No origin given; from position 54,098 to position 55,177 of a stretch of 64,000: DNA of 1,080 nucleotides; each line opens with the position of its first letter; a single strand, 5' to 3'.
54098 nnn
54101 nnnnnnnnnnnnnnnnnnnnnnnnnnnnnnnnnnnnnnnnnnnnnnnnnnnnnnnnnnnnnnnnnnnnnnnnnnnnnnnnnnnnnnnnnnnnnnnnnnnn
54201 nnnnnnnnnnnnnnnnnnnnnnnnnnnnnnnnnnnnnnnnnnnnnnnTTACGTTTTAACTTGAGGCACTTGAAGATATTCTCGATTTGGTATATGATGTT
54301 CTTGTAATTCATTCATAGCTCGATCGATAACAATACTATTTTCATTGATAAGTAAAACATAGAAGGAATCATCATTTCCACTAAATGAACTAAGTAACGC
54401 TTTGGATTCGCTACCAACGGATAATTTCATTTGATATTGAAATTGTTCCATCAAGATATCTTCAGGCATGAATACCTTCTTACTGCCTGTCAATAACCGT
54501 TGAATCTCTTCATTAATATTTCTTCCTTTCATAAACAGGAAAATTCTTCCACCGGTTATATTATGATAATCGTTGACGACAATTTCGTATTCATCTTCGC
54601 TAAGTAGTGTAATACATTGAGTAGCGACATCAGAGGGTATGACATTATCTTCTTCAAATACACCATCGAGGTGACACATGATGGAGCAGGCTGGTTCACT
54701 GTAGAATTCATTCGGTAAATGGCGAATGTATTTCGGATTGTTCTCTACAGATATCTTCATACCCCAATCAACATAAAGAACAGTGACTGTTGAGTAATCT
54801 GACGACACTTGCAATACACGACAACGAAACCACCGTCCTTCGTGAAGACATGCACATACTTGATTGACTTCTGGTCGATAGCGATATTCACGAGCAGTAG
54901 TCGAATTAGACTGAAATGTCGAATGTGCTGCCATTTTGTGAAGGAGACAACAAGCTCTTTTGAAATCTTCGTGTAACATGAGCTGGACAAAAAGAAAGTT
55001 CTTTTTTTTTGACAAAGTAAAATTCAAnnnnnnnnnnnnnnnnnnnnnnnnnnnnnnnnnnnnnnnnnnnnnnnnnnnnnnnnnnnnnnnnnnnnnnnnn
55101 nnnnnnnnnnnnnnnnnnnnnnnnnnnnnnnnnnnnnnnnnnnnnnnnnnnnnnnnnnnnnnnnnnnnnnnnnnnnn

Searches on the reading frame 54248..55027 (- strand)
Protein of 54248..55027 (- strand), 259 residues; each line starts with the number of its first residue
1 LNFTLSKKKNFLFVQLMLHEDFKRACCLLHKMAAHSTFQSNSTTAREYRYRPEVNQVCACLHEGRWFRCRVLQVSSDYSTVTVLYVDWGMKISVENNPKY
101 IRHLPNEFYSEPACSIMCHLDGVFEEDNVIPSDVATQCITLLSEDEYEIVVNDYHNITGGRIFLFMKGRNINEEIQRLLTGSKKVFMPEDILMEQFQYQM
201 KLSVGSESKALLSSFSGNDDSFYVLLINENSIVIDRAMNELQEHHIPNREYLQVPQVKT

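Call 40: search_protein_families(library=pfam, proteins=[window:54248-55027:-], max_evalue=0.001)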
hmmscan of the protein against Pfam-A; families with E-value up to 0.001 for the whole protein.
window:54248-55027:- (259 aa): 1 family
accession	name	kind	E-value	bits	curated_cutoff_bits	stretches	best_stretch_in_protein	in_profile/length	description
PF00567.30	TUDOR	-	8.8e-11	42.4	23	1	26-122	32-121/121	Tudor domain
